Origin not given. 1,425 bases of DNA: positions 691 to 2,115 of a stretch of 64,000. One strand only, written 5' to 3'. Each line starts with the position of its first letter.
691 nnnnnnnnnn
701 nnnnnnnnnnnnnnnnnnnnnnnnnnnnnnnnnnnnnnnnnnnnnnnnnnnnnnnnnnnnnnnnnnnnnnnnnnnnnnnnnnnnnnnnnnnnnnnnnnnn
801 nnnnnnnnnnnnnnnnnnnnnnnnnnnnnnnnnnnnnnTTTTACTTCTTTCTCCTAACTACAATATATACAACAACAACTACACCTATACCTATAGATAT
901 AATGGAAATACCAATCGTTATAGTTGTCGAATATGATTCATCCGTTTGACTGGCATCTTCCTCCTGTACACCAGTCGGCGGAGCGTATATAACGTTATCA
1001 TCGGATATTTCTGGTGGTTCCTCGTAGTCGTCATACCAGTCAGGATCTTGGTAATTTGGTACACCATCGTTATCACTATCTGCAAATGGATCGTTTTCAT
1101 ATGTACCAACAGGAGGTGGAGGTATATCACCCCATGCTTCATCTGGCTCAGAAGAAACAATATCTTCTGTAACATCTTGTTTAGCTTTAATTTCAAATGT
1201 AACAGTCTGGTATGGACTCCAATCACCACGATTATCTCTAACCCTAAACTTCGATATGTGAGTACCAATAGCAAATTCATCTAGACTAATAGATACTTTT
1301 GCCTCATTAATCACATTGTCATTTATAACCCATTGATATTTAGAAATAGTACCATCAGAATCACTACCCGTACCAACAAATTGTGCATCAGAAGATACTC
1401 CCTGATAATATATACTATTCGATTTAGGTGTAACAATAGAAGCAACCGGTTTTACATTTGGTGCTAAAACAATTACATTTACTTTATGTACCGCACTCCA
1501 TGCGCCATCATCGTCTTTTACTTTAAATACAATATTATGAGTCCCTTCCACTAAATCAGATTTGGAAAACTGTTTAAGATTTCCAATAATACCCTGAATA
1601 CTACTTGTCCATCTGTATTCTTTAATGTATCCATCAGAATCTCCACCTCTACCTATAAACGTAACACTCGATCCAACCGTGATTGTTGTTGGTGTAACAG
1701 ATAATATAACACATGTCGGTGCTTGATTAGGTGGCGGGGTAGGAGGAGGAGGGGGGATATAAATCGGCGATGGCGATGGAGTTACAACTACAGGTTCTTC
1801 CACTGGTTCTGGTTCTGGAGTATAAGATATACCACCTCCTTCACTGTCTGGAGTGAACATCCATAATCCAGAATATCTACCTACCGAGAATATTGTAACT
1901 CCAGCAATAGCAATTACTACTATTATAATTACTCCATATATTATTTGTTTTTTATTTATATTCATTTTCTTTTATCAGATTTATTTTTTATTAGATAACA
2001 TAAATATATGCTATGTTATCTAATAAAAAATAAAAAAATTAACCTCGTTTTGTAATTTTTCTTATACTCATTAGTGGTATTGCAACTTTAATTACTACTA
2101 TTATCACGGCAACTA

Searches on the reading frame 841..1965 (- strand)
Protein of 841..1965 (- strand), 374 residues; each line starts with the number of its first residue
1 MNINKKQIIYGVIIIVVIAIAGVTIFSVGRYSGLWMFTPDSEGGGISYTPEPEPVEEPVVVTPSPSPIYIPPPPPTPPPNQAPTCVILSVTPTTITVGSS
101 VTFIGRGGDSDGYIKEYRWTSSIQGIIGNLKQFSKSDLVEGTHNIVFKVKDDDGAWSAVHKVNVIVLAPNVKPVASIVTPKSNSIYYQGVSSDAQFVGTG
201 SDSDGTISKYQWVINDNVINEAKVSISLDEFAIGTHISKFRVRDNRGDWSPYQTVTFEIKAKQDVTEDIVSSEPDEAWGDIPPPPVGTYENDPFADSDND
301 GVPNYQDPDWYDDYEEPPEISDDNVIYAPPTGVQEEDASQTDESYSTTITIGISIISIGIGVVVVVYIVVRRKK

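Call 13: find_encoding_contigs(protein=window:841-1965:-, flank=10000, max_places=4)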
Protein window:841-1965:- (374 aa): 1 contig read that carries it; 1 place shown.
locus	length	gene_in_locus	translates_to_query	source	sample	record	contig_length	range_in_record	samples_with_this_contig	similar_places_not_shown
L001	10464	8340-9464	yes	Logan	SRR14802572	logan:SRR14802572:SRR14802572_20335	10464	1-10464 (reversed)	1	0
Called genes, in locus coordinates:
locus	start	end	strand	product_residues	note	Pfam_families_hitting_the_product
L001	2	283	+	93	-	?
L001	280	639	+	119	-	-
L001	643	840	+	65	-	-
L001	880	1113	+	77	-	-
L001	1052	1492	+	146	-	-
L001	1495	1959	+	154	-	-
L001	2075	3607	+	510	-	PF02518:HATPase_c, PF13589:HATPase_c_3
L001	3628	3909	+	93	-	-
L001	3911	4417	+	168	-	-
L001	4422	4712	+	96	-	-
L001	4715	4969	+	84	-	-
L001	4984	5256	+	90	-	-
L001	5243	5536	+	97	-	-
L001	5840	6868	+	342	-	-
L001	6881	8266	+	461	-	-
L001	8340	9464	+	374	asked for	PF22352:K319L-like_PKD (faint)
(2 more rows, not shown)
